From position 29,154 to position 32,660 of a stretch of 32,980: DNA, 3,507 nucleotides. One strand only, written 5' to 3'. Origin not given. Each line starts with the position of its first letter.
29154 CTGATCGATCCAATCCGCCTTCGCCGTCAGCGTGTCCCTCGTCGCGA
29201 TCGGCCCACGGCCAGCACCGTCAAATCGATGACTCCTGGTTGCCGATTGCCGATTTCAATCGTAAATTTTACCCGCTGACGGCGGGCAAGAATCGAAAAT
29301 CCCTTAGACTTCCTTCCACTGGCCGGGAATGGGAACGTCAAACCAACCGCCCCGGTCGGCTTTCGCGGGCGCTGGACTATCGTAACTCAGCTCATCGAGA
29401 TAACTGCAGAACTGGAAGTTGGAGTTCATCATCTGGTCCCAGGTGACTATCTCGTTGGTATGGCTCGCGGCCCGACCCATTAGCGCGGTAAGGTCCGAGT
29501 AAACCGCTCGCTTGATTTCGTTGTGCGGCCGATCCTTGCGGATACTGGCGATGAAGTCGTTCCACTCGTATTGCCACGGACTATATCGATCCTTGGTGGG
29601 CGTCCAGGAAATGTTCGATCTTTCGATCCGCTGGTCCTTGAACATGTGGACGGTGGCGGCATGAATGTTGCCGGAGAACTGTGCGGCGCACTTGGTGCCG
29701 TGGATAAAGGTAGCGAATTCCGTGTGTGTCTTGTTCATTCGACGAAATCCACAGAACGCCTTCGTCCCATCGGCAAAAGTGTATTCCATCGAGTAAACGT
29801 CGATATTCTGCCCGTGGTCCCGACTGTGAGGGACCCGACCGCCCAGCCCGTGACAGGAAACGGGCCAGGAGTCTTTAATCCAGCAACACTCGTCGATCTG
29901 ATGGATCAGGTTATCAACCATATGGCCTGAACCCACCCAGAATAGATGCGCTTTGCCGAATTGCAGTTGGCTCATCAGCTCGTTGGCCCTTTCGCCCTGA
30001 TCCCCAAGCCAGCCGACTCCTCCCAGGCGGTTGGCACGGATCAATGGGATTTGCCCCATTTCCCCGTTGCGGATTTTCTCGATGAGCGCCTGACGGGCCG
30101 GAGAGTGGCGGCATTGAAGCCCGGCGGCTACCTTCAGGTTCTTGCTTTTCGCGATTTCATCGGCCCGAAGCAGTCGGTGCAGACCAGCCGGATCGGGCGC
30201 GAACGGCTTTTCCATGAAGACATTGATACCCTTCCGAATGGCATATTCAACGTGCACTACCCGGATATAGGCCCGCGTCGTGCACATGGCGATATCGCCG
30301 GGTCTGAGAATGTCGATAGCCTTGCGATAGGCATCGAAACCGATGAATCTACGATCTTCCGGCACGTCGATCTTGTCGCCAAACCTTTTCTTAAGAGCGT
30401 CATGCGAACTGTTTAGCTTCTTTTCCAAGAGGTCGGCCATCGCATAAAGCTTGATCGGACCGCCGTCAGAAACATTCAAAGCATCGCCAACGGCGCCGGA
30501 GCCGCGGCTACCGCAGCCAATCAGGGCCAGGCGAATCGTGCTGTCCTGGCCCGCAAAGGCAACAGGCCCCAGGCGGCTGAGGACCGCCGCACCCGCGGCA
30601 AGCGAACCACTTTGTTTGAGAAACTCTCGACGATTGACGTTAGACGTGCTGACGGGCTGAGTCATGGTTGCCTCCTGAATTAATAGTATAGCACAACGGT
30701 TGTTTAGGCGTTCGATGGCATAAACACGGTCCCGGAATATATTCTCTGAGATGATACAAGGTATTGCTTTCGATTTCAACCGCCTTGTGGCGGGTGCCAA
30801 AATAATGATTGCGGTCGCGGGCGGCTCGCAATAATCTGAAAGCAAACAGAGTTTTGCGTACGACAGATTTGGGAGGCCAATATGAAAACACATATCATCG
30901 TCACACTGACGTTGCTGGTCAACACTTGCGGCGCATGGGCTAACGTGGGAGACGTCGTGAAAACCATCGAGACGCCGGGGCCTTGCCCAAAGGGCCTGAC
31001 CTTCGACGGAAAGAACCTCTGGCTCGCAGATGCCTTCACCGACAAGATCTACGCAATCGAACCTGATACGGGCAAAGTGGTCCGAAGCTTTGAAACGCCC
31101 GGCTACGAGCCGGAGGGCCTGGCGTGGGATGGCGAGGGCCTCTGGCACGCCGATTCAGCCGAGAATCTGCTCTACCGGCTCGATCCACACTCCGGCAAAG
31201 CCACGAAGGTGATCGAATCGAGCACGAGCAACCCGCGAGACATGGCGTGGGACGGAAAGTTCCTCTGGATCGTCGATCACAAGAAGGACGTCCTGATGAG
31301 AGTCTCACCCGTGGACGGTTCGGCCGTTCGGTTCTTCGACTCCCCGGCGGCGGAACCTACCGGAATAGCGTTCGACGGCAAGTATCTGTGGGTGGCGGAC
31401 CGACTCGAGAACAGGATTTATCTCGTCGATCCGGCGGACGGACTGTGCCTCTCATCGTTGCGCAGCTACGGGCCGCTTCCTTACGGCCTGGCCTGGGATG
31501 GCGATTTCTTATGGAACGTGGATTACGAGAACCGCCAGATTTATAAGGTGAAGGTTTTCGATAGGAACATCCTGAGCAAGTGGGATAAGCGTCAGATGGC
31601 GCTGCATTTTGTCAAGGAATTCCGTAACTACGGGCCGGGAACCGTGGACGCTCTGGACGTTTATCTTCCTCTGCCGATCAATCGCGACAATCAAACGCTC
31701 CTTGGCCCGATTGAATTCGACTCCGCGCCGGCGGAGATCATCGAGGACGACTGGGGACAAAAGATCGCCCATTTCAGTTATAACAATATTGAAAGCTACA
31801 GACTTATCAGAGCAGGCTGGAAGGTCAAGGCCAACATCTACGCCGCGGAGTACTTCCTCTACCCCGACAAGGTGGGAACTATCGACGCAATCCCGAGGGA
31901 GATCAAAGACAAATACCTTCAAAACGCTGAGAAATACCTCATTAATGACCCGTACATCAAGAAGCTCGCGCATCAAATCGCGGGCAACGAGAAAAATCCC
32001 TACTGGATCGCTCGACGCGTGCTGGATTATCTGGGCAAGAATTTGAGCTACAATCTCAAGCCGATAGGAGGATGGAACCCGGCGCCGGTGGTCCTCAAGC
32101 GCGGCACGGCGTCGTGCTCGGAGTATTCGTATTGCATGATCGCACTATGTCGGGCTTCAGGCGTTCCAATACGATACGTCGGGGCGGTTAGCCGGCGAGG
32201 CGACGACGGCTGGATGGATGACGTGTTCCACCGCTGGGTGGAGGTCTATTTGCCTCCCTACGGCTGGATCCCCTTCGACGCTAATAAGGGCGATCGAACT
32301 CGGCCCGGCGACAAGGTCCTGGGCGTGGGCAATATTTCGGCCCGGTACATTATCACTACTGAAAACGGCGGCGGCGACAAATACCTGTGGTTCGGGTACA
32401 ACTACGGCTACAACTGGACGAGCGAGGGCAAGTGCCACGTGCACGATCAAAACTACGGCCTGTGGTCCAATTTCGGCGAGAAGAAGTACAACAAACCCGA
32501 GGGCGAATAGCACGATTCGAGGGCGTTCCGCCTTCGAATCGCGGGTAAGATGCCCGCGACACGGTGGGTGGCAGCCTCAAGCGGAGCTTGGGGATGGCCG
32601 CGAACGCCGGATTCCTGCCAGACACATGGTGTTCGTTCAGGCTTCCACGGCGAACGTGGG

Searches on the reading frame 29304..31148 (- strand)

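Call 11: search_protein_families(library=pfam, proteins=[window:29304-31148:-], max_evalue=0.01)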
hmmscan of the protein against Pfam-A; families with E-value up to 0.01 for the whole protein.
window:29304-31148:- (614 aa): 2 families
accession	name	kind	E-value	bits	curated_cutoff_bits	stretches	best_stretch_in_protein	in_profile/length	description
PF22725.1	GFO_IDH_MocA_C3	-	2.2e-05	24.9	27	1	356-487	5-121/124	GFO/IDH/MocA C-terminal domain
PF01408.29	GFO_IDH_MocA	-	0.0012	19.9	24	1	269-329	46-108/120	Oxidoreductase family, NAD-binding Rossmann fold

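Call 76: search_protein_families(library=ncbifam, proteins=[window:29304-31148:-], max_evalue=0.01)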
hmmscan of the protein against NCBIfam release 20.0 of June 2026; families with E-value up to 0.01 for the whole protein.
window:29304-31148:- (614 aa): 5 families
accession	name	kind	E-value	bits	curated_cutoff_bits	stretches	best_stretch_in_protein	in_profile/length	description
TIGR04380.1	myo_inos_iolG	equivalog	1.2e-09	37.5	355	1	295-371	76-149/330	inositol 2-dehydrogenase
NF040723.1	UDP-GlcNAcDh_Arch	equivalog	5.8e-06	26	450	1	288-377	66-151/302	UDP-N-acetylglucosamine 3-dehydrogenase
NF058561.1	BT_2158_fam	equivalog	0.00016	20.4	750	1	172-370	1-180/487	glycoside 3-dehydrogenase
TIGR01409.1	TAT_signal_seq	domain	0.00085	19.6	16.7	1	171-199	1-29/29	twin-arginine translocation signal domain-containing protein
NF052679.1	InsChiInosDhIolG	equivalog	0.0033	16.5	540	1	297-372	80-153/343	bifunctional inositol 2-dehydrogenase/D-chiro-inositol 1-dehydrogenase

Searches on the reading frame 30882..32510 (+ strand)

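Call 11: search_protein_families(library=pfam, proteins=[window:30882-32510:+], max_evalue=0.01)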
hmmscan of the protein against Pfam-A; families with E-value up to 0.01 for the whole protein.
window:30882-32510:+ (542 aa): 4 families
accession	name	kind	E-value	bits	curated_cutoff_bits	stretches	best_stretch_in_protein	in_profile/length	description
PF01841.26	Transglut_core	-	1.2e-22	80.7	23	1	360-467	1-108/108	Transglutaminase-like superfamily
PF21959.2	DUF6923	-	1.2e-08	35.5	27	1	91-153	105-168/234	Repeat of unknown function (DUF6923)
PF24684.1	Vgb_lyase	-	2.5e-06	26.9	50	1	34-220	13-204/290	Virginiamycin B lyase family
PF08450.18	SGL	-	0.00012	22.2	26.3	1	39-126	141-235/246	SMP-30/Gluconolactonase/LRE-like region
